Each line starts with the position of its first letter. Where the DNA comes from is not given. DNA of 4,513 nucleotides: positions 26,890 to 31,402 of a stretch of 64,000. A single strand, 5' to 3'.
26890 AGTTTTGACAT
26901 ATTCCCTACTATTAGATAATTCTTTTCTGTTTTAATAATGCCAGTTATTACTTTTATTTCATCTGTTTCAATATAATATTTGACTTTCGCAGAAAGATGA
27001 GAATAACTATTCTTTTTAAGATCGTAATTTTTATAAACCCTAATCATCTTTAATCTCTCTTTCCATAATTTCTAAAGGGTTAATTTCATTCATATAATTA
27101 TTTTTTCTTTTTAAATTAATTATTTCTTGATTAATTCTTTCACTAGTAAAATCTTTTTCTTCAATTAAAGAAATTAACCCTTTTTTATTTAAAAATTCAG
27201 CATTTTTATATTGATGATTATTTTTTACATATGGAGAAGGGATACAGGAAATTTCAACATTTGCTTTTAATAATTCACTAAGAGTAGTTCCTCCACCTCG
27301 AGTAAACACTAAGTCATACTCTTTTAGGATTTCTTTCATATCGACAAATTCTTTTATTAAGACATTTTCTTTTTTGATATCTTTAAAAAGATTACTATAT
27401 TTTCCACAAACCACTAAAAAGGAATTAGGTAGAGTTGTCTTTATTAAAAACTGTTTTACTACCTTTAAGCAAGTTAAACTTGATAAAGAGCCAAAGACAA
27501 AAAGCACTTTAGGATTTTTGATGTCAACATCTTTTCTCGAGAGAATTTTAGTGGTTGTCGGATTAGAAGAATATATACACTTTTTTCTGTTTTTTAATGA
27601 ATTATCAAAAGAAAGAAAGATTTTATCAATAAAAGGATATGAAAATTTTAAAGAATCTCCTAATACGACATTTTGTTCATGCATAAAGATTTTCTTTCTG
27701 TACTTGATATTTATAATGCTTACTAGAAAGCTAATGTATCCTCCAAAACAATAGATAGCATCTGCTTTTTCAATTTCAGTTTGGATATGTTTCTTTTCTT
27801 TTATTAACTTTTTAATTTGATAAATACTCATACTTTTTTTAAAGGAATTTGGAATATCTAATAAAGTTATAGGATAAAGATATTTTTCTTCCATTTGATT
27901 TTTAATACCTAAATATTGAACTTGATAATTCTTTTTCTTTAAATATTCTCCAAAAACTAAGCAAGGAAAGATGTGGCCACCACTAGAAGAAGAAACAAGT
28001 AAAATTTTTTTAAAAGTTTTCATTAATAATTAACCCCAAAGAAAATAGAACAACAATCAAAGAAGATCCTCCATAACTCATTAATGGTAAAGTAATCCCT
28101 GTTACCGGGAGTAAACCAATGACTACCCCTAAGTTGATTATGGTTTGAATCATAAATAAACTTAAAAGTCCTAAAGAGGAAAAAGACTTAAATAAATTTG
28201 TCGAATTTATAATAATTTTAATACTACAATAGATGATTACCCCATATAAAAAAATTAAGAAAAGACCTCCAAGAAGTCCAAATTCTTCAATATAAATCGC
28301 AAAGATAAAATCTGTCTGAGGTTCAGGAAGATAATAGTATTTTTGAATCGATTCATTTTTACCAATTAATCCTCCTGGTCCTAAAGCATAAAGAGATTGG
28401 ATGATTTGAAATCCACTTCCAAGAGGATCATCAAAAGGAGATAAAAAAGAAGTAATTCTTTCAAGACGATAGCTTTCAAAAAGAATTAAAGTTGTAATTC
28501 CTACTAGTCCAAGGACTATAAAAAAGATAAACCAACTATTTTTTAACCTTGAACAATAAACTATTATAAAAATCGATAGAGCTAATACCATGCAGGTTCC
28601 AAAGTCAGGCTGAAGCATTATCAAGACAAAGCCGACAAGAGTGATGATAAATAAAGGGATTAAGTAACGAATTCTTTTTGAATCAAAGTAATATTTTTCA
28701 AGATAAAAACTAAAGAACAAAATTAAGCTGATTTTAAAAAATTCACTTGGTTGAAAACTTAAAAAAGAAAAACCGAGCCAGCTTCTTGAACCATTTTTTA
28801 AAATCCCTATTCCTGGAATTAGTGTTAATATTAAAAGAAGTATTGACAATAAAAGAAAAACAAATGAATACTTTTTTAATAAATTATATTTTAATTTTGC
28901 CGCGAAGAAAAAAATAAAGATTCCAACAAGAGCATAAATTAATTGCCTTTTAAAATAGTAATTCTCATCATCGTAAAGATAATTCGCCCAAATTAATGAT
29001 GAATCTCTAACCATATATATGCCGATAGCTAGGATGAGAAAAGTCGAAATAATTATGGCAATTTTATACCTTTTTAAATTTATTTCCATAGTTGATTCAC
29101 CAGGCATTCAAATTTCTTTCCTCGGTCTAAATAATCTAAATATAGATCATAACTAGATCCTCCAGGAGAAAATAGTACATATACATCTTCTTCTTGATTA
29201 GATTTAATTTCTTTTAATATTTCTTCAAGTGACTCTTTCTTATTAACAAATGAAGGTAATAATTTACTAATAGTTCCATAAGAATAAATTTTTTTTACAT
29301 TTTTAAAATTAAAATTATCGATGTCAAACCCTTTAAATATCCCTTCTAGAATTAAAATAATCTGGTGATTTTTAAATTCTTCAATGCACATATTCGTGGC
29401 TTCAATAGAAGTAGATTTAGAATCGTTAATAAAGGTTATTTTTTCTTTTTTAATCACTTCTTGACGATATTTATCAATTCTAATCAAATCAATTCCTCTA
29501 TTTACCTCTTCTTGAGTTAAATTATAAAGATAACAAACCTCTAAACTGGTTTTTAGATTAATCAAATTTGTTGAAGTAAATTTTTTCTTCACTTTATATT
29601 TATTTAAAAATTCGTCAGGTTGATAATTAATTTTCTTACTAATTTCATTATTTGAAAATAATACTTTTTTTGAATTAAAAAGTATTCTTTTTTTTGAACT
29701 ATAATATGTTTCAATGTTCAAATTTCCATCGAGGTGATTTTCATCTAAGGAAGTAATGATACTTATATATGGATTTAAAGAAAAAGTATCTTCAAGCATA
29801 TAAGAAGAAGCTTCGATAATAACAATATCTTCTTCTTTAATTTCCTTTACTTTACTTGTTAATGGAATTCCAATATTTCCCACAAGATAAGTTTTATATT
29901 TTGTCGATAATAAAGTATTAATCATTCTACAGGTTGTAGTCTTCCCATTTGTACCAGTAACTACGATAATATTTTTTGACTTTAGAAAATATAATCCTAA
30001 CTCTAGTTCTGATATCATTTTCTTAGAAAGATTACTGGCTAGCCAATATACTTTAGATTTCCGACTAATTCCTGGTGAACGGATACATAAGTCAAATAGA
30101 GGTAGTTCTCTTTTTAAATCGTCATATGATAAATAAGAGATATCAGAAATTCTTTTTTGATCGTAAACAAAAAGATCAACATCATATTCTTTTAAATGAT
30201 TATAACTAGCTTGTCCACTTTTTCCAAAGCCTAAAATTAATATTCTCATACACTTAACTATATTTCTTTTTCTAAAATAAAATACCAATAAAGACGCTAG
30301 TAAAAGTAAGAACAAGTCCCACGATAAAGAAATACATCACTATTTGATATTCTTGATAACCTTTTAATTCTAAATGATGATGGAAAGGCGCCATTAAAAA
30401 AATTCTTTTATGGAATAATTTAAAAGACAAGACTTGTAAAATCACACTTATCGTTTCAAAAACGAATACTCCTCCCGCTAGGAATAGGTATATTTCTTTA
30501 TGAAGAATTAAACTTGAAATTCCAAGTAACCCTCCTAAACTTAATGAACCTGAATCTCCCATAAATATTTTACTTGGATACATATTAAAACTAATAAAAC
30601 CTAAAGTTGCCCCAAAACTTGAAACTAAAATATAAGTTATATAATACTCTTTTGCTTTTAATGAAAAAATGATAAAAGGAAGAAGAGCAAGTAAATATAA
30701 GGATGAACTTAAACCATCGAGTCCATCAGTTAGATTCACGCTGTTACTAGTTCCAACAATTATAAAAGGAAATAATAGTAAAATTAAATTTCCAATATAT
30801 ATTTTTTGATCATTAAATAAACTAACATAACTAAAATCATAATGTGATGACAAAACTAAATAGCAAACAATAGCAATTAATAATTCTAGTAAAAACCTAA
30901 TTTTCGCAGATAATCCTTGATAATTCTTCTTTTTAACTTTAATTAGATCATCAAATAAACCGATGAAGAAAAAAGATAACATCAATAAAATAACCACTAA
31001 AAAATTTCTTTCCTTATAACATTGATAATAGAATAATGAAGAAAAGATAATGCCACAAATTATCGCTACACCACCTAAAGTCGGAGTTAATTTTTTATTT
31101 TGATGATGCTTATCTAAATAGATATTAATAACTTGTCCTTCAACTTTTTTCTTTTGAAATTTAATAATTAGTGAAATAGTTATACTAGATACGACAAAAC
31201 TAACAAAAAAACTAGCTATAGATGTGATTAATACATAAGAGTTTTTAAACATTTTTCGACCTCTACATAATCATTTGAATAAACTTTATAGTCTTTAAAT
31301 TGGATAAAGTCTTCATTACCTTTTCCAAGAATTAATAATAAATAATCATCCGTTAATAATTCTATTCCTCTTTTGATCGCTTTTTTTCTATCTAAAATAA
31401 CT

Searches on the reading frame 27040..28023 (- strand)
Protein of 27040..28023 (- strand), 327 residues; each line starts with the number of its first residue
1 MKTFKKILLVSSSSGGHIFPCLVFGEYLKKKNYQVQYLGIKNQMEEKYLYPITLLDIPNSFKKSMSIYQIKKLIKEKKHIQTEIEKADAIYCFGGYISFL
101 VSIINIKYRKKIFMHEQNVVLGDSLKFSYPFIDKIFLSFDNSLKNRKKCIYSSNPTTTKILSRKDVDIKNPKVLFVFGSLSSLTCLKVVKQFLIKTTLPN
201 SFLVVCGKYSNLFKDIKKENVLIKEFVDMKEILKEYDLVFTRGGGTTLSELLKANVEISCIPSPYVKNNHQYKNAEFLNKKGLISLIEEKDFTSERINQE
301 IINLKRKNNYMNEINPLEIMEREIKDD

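Call 52: search_protein_families(library=pfam, proteins=[window:27040-28023:-], max_evalue=0.000001)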
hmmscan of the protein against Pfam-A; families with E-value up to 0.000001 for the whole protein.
window:27040-28023:- (327 aa): 2 families
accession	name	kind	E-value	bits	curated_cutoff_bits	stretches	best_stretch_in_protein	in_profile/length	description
PF04101.22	Glyco_tran_28_C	-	5.3e-19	69.3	22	1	174-311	3-147/166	Glycosyltransferase family 28 C-terminal domain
PF03033.26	Glyco_transf_28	-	1.3e-16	61.4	26.2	1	9-136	3-138/139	Glycosyltransferase family 28 N-terminal domain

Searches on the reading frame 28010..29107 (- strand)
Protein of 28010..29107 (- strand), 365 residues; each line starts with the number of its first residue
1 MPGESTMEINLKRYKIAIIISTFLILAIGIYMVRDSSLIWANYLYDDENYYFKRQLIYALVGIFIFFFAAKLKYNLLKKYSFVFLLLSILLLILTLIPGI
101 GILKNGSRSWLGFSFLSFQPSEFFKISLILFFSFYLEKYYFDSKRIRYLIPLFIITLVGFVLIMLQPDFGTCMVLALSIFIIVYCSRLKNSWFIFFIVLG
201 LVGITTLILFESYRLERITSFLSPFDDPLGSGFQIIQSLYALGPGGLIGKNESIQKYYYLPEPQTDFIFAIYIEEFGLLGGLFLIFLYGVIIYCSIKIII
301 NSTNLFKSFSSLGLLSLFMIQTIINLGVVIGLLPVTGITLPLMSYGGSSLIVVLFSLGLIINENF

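Call 52: search_protein_families(library=pfam, proteins=[window:28010-29107:-], max_evalue=0.000001)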
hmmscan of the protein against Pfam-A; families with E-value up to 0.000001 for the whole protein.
window:28010-29107:- (365 aa): 1 family
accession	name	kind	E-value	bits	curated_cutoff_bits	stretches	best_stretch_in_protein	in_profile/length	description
PF01098.24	FTSW_RODA_SPOVE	-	9.6e-102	341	26.4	1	18-362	4-349/356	Cell cycle protein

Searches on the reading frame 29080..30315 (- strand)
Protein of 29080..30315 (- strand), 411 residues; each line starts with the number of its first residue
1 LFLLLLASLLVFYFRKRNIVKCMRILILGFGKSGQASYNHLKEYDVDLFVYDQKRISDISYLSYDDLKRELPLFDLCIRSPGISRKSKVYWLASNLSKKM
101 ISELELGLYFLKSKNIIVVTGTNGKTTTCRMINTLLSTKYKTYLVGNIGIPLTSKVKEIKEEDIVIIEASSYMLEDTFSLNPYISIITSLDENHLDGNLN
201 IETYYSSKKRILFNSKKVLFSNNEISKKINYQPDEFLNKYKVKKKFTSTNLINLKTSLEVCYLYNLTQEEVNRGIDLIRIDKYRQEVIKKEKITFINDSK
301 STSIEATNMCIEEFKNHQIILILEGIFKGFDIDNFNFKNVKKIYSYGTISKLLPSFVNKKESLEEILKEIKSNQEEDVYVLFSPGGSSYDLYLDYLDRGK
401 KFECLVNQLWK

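Call 52: search_protein_families(library=pfam, proteins=[window:29080-30315:-], max_evalue=0.000001)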
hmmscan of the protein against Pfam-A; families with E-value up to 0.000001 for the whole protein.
window:29080-30315:- (411 aa): 1 family
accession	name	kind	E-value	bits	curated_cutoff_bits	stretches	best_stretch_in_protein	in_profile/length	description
PF08245.18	Mur_ligase_M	-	3.8e-18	66.6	24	1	119-232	1-134/200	Mur ligase middle domain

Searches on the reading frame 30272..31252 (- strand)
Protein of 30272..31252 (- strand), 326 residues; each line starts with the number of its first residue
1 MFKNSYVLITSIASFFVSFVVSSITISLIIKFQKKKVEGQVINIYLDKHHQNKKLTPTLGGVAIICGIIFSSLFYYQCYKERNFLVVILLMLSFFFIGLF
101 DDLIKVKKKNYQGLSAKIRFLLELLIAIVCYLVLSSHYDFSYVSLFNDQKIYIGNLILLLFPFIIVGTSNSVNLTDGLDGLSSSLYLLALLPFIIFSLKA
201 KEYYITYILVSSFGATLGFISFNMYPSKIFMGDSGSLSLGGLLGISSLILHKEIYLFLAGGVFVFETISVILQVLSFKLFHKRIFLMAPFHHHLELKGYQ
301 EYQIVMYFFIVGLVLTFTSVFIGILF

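Call 52: search_protein_families(library=pfam, proteins=[window:30272-31252:-], max_evalue=0.000001)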
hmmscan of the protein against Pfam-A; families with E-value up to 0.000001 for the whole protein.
window:30272-31252:- (326 aa): 1 family
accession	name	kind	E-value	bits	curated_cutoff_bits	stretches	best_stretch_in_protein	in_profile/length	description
PF00953.26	Glycos_transf_4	-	3.8e-34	118.4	27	1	85-250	2-159/160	Glycosyl transferase family 4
